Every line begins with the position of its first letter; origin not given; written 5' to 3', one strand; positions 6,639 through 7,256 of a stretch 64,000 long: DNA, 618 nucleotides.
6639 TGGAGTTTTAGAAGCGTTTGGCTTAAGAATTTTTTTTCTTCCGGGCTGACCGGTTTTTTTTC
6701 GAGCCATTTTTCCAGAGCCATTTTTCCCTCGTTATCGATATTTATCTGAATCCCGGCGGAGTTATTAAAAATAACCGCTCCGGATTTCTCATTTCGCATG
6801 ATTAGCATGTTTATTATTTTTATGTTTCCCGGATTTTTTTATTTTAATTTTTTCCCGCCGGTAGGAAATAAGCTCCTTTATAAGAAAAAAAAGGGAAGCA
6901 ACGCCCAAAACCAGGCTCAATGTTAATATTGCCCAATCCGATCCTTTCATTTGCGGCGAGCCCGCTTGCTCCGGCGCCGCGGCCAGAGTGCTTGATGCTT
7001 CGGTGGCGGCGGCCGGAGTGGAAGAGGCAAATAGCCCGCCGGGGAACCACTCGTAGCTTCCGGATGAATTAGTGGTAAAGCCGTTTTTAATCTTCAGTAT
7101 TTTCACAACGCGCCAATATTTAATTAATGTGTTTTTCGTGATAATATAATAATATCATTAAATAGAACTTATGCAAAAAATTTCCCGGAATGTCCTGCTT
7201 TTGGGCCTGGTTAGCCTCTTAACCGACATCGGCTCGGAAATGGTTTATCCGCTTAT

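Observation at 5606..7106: Orphan radical-SAM/SPASM enzyme with N-terminal extension, translationally overlapped by a small membrane-protein gene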

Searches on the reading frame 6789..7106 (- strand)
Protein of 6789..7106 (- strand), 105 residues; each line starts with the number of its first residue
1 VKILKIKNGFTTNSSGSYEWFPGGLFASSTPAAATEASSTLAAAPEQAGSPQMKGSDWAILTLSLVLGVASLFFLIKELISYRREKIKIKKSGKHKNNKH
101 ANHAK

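Call 3: search_protein_families(library=ncbifam, proteins=[window:6789-7106:-], max_evalue=0.01)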
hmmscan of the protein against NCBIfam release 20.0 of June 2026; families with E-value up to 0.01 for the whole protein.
window:6789-7106:- (105 aa): 1 family
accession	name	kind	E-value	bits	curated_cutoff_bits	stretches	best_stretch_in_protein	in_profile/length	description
NF045846.1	MSC0882_dom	subfamily_domain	0.0048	16.1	60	1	51-97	41-87/244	MSC_0882 family membrane protein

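Call 4: search_protein_families(library=pfam, proteins=[window:6789-7106:-], max_evalue=0.01)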
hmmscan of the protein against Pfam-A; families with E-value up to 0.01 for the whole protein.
window:6789-7106:- (105 aa): 0 families

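Call 28: search_protein_representatives(alignment_id=A4)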
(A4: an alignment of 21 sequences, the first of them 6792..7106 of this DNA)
Query: 21 sequences, 67 profile positions. Proteins with E-value up to 0.001 (for the whole library): 1852; up to 1e-10: 22; up to 1e-30: 0. The best 150 are listed.
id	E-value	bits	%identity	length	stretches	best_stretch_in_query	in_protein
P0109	2.0e-15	73.2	-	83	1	1-58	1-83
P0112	3.3e-15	72.5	-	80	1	1-60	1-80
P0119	4.7e-14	68.8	-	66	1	4-67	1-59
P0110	5.2e-14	68.7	-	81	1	1-58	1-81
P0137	8.5e-14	68.0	-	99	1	4-65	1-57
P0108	2.0e-13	66.8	-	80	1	1-64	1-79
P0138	3.4e-13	66.1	-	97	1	1-58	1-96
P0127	7.6e-13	65.0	-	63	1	4-66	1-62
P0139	1.9e-12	63.7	-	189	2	4-35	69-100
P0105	2.0e-12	63.6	-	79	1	1-58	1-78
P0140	3.1e-12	63.0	-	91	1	1-58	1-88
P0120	5.2e-12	62.3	-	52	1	4-55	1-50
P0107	8.7e-12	61.6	-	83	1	1-67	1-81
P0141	1.8e-11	60.6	-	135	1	4-65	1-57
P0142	2.4e-11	60.2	-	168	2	4-22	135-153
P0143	2.8e-11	59.9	-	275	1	1-59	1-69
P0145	4.3e-11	59.3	-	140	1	4-58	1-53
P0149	1.5e-10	57.6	-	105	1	2-66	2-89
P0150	3.1e-10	56.6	-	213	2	4-58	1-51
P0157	1.9e-09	54.1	-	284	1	1-60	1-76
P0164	4.4e-09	52.9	-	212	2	3-40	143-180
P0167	5.3e-09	52.6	-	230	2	4-23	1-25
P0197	5.7e-08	49.3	-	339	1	1-62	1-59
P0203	8.4e-08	48.8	-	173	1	1-54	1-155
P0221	2.0e-07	47.6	-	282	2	4-23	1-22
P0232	2.5e-07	47.3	-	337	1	1-37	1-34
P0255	6.3e-07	46.0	-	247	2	4-30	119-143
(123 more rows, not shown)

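Call 31: search_protein_families(library=pfam, proteins=[P0143, P0157, P0197, P0141, P0145, P0139, P0221, P0164, P0255, P0203], max_evalue=0.1)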
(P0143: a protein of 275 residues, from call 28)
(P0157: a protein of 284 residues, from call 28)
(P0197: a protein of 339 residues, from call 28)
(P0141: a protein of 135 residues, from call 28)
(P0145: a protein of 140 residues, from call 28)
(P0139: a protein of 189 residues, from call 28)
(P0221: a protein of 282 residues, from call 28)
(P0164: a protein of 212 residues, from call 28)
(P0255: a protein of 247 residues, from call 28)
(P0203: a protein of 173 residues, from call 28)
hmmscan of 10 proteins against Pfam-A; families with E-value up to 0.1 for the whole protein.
P0143 (275 aa): 1 family
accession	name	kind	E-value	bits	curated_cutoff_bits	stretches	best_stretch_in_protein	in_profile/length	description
PF07695.17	7TMR-DISM_7TM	-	0.051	13.9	29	1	142-265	33-145/205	7TM diverse intracellular signalling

P0157 (284 aa): 2 families
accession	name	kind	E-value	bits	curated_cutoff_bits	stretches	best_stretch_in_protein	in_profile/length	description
PF01794.25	Ferric_reduct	-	0.00048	20.6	28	1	121-227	4-120/121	Ferric reductase like transmembrane component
PF15879.10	MWFE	-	0.0058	17.4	27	0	248-277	4-33/55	NADH-ubiquinone oxidoreductase MWFE subunit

P0197 (339 aa): 0 families

P0141 (135 aa): 0 families

P0145 (140 aa): 0 families

P0139 (189 aa): 2 families
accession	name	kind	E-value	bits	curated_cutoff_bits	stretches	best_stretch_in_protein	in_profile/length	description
PF03479.20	PCC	-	0.0097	16.7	25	1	124-163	57-99/117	Plants and Prokaryotes Conserved (PCC) domain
PF16392.11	DUF5001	-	0.083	13.3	23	0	70-94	12-36/86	Ig-like domain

P0221 (282 aa): 1 family
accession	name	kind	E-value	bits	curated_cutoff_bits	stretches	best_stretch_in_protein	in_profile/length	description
PF01155.25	HypA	-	0.087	13.3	28.9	0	135-167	66-98/112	Hydrogenase/urease nickel incorporation, metallochaperone, hypA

P0164 (212 aa): 1 family
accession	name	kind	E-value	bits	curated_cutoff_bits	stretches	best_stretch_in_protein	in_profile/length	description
PF06460.18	CoV_Methyltr_2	-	0.011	15.3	27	1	8-81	196-270/299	Coronavirus 2'-O-methyltransferase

P0255 (247 aa): 0 families

P0203 (173 aa): 1 family
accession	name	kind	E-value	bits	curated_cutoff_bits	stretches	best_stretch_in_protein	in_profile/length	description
PF14264.12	Glucos_trans_II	-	0.082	12.5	30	0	101-162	203-270/317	Glucosyl transferase GtrII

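Call 32: search_protein_families(library=phrogs, proteins=[P0141, P0145, P0139, P0221, P0164, P0255, P0167, P0150, P0142, window:6792-7106:-], max_evalue=0.01)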
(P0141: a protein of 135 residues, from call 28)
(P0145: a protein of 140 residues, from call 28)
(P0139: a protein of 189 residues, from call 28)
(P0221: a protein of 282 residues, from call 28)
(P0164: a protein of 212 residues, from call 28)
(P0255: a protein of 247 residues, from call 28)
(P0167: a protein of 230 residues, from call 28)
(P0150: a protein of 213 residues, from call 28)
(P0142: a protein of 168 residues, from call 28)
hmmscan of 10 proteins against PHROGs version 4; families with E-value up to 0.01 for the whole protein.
P0141 (135 aa): 0 families

P0145 (140 aa): 1 family
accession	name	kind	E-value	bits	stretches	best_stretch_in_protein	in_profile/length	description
phrog_7397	-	unknown function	8.5e-05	23.6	1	1-34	1-35/170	-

P0139 (189 aa): 1 family
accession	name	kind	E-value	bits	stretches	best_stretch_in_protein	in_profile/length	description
phrog_7397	-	unknown function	5.7e-10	40.5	2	69-91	1-23/170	-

P0221 (282 aa): 1 family
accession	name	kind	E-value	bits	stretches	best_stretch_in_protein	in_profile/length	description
phrog_7397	-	unknown function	1.7e-08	35.7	1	1-21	1-21/170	-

P0164 (212 aa): 1 family
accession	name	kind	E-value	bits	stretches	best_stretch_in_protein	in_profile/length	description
phrog_7397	-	unknown function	2.7e-08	35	1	144-181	1-37/170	-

P0255 (247 aa): 1 family
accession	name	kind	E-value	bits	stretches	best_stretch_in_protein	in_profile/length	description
phrog_7397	-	unknown function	7.3e-08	33.6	0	119-142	1-23/170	-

P0167 (230 aa): 1 family
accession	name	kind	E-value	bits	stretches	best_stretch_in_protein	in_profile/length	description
phrog_7397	-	unknown function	5.4e-10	40.5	2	110-133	1-24/170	-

P0150 (213 aa): 1 family
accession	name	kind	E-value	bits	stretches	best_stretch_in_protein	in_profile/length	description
phrog_10856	-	moron, auxiliary metabolic gene and host takeover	0.0099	16.4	0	106-206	184-279/309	sporulation protein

P0142 (168 aa): 1 family
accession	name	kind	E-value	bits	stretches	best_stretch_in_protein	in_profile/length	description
phrog_7397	-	unknown function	4.3e-09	37.6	1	1-22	1-22/170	-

window:6792-7106:- (105 aa): 0 families

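Call 50: find_encoding_contigs(protein=P0157, flank=6000, max_places=4)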
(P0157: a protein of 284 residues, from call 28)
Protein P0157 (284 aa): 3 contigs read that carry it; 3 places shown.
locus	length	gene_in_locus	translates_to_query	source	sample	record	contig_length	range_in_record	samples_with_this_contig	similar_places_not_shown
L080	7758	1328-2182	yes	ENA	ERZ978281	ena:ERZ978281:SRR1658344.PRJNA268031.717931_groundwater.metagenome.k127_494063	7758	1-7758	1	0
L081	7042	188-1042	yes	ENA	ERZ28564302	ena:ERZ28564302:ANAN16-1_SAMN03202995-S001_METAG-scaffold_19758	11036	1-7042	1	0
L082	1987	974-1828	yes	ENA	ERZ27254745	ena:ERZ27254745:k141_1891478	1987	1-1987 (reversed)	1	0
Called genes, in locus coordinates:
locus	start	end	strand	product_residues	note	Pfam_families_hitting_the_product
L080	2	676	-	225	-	?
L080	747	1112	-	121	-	PF05635:23S_rRNA_IVP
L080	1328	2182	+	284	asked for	-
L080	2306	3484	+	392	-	PF04055:Radical_SAM, PF13186:SPASM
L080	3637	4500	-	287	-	PF01252:Peptidase_A8, PF00293:NUDIX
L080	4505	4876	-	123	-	PF01258:zf-dskA_traR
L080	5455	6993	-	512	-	-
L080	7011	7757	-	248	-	?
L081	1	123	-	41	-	?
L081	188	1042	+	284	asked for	-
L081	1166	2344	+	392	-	PF04055:Radical_SAM, PF13186:SPASM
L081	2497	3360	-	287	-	PF01252:Peptidase_A8, PF00293:NUDIX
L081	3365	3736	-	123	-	PF01258:zf-dskA_traR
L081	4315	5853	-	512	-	-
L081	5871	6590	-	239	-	PF00013:KH_1, PF00575:S1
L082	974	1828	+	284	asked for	-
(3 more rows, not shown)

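Call 60: find_encoding_contigs(protein=P0145, flank=4000, max_places=4)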
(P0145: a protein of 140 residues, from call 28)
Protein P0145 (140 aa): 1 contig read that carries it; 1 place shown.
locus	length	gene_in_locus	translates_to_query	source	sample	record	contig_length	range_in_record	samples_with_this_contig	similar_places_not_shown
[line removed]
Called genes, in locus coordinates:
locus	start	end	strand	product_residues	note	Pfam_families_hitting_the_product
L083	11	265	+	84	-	-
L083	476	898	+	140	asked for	-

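Call 61: find_encoding_contigs(protein=P0139, flank=4000, max_places=4)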
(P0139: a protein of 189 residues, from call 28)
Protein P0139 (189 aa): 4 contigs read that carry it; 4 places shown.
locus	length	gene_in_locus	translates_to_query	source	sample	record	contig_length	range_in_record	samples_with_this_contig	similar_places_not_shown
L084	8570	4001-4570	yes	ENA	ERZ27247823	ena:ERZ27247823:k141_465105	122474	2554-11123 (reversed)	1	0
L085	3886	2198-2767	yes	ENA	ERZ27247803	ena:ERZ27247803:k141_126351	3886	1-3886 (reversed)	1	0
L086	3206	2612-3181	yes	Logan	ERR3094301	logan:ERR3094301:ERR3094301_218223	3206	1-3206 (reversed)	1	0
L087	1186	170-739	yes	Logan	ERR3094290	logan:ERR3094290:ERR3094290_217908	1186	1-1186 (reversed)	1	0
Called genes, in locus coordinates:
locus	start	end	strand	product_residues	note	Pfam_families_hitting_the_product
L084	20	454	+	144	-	-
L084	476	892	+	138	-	-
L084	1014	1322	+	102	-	-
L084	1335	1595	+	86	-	-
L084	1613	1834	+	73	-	-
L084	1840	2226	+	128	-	-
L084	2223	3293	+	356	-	-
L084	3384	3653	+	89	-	-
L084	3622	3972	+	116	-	-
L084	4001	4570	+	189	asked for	-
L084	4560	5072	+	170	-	-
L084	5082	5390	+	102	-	-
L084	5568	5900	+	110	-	-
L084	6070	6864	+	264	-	-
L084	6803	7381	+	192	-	-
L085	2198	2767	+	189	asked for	-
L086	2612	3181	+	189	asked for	-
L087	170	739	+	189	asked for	-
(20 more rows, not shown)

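Call 62: find_encoding_contigs(protein=P0164, flank=4000, max_places=4)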
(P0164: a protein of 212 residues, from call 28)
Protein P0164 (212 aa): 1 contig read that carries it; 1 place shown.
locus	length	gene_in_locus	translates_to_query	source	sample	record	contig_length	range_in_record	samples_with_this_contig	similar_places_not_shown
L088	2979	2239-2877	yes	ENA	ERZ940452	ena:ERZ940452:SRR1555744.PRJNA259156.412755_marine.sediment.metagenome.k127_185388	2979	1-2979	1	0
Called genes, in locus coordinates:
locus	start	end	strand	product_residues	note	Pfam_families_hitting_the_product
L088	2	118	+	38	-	?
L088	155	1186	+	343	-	PF04055:Radical_SAM (weak)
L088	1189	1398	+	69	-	-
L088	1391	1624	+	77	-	-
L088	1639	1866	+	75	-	-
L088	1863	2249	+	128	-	-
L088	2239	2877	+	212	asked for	-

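Call 63: list_cluster_members(proteins=[P0149, P0107, P0141, P0137, P0232, P0197])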
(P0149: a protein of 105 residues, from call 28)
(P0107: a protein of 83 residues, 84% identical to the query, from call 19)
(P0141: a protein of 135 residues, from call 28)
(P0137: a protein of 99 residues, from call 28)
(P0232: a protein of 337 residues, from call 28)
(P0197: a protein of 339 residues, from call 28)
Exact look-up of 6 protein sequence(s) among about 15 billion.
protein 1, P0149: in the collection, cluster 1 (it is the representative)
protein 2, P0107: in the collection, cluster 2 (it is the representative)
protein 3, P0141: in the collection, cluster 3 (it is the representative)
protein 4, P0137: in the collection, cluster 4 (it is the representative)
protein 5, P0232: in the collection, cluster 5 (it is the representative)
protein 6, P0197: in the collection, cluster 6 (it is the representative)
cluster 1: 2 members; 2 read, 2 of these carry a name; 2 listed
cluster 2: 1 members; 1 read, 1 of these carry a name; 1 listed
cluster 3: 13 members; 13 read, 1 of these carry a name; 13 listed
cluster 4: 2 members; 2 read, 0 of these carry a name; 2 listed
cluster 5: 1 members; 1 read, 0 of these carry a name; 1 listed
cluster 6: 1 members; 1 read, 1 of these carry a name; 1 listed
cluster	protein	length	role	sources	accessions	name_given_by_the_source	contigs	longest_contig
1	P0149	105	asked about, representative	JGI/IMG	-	hypothetical protein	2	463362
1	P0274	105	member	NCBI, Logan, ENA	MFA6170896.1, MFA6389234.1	MAG: hypothetical protein WCW77_01490 [Patescibacteria group bacterium]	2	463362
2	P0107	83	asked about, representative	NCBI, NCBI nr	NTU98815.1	hypothetical protein HGA64_02310 [Candidatus Falkowbacteria bacterium] | hypothetical protein [Candidatus Falkowbacteria bacterium]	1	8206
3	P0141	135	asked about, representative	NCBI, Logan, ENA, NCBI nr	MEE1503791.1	MAG: hypothetical protein UGF89_06070 [Acutalibacteraceae bacterium] | hypothetical protein [Acutalibacteraceae bacterium]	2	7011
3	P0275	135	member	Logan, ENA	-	-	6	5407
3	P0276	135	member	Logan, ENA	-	-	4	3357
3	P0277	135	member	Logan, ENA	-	-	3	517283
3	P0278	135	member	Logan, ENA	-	-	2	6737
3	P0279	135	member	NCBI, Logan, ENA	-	-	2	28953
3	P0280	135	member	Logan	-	-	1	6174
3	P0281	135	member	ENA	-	-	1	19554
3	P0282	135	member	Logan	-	-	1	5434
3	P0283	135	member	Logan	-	-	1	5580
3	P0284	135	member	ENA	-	-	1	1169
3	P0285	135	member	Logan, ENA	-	-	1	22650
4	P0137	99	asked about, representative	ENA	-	-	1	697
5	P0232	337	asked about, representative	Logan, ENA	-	-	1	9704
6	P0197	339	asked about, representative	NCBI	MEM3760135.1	MAG: hypothetical protein QXZ02_03370 [Candidatus Bathyarchaeia archaeon]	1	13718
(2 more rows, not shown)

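Call 64: search_protein_families(library=padloc, proteins=[window:6792-7106:-], max_evalue=0.001)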
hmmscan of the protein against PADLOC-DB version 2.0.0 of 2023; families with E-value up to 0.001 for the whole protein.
window:6792-7106:- (105 aa): 0 families

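Call 66: search_solved_structures(query=P0157, max_evalue=5)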
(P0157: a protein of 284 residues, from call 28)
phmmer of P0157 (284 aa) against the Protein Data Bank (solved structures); distinct sequences matched with E-value up to 5: 1.
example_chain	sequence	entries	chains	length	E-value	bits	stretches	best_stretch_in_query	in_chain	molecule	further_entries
2ong_A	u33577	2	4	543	1.2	11.8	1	214-265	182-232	4S-limonene synthase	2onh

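Call 67: search_protein_families(library=ncbifam, proteins=[P0157, P0143, L080:2306-3481:+], max_evalue=0.01)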
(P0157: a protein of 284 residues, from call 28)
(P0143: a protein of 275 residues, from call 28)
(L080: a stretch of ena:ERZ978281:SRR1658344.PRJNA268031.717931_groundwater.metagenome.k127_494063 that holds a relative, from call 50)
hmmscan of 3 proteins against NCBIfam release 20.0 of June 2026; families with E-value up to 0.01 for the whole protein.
P0157 (284 aa): 1 family
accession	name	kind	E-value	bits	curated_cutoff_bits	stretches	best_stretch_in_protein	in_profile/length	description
NF045937.1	MSC_0624_12TM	equivalog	0.0011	17.6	70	1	28-230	187-391/445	MSC_0624 family F1-like ATPase-associated membrane protein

P0143 (275 aa): 0 families

L080:2306-3481:+ (392 aa): 70 families (the best 25 are shown)
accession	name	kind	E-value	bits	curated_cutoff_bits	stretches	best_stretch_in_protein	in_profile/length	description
TIGR04317.1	W_rSAM_matur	equivalog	7.9e-24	84.4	380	1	83-377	8-319/349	tungsten cofactor oxidoreductase radical SAM maturase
TIGR04250.1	SCM_rSAM_ScmE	equivalog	1.5e-23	83.3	400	2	78-236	2-166/358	SynChlorMet cassette radical SAM/SPASM protein ScmE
TIGR04055.1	rSAM_NirJ2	equivalog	1.7e-23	83.7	500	1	83-383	4-305/326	putative heme d1 biosynthesis radical SAM protein NirJ2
TIGR02109.1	PQQ_syn_pqqE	equivalog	9.2e-23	80.7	381.35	1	75-382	3-313/358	pyrroloquinoline quinone biosynthesis protein PqqE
TIGR04303.1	GeoRSP_rSAM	equivalog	1.4e-22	80.7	400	1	76-388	2-313/325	GeoRSP system radical SAM/SPASM protein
TIGR04251.1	SCM_rSAM_ScmF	equivalog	1.7e-21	77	400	1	85-384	10-324/353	SynChlorMet cassette radical SAM/SPASM protein ScmF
NF047865.1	rSAM_PapB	equivalog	3.3e-21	75.9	340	1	84-385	8-320/330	PapB family radical SAM/SPASM ranthipeptide maturase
NF045574.1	sacti_mat_StsB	exception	2.7e-20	72.7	625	1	83-389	100-403/466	StsB family radical SAM/SPASM domain sactipeptide maturase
TIGR03962.1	mycofact_rSAM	equivalog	3.5e-20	72.5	265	1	75-383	8-315/339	mycofactocin radical SAM maturase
TIGR04340.1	rSAM_ACGX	hypoth_equivalog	2.4e-19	69.8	400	2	83-254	7-188/341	radical SAM/SPASM domain protein, ACGX system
TIGR04080.1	rSAM_pep_cyc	equivalog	3.3e-19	68.9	500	1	75-382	103-421/440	KxxxW cyclic peptide radical SAM maturase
TIGR04051.1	rSAM_NirJ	equivalog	5.8e-19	68.3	515.45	1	83-285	6-211/354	heme d1 biosynthesis radical SAM protein NirJ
TIGR04546.1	rSAM_ahbC_deAc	equivalog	8.5e-18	64.3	650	1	83-280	43-246/390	12,18-didecarboxysiroheme deacetylase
NF050035.1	rSAM_WgK_link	exception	1.9e-17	63.3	650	1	76-258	6-194/367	radical SAM/SPASM peptide maturase WgkB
TIGR04133.1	rSAM_w_lipo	hypoth_equivalog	1e-16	60.9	425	1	85-380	30-330/350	TIGR04133 family radical SAM/SPASM protein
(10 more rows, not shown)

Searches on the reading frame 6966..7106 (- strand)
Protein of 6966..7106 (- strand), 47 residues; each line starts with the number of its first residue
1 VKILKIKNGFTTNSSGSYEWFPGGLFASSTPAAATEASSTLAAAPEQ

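Call 19: find_homologous_proteins(query=A3, max_evalue=10)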
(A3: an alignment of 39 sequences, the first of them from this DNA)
Query A3 (39 sequences) (47 aa, profile of the alignment): 32 proteins with E <= 10 among 112 candidates.
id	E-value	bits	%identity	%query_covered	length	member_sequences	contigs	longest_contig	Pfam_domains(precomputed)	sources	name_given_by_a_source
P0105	1.1e-10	59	57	45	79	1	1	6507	-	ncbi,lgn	-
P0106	1.8e-10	59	32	100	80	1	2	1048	-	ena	-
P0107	2.1e-10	59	84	53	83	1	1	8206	-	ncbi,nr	ncbi:hypothetical protein HGA64_02310 [Candidatus Falkowbacteria bacterium]|nr:hypothetical protein 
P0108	7.8e-9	54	73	32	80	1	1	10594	-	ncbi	-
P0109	1.1e-8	53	54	55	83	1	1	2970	-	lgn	-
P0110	3.2e-8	52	50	55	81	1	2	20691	-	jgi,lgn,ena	-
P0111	5.6e-8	51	52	49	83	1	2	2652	-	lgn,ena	-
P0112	4.8e-7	48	33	98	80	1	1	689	-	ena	-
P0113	3.6e-6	45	65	36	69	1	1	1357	-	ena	-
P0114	1.5e-5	43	75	26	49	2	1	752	-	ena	-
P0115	6.0e-4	38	57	30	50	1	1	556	PF00574.29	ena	-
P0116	1.2e-3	37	67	26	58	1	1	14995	-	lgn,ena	-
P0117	2.3e-3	36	70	21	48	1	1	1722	-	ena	-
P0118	4.1e-3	35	60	21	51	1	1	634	-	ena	-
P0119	4.4e-3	35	57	30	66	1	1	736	-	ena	-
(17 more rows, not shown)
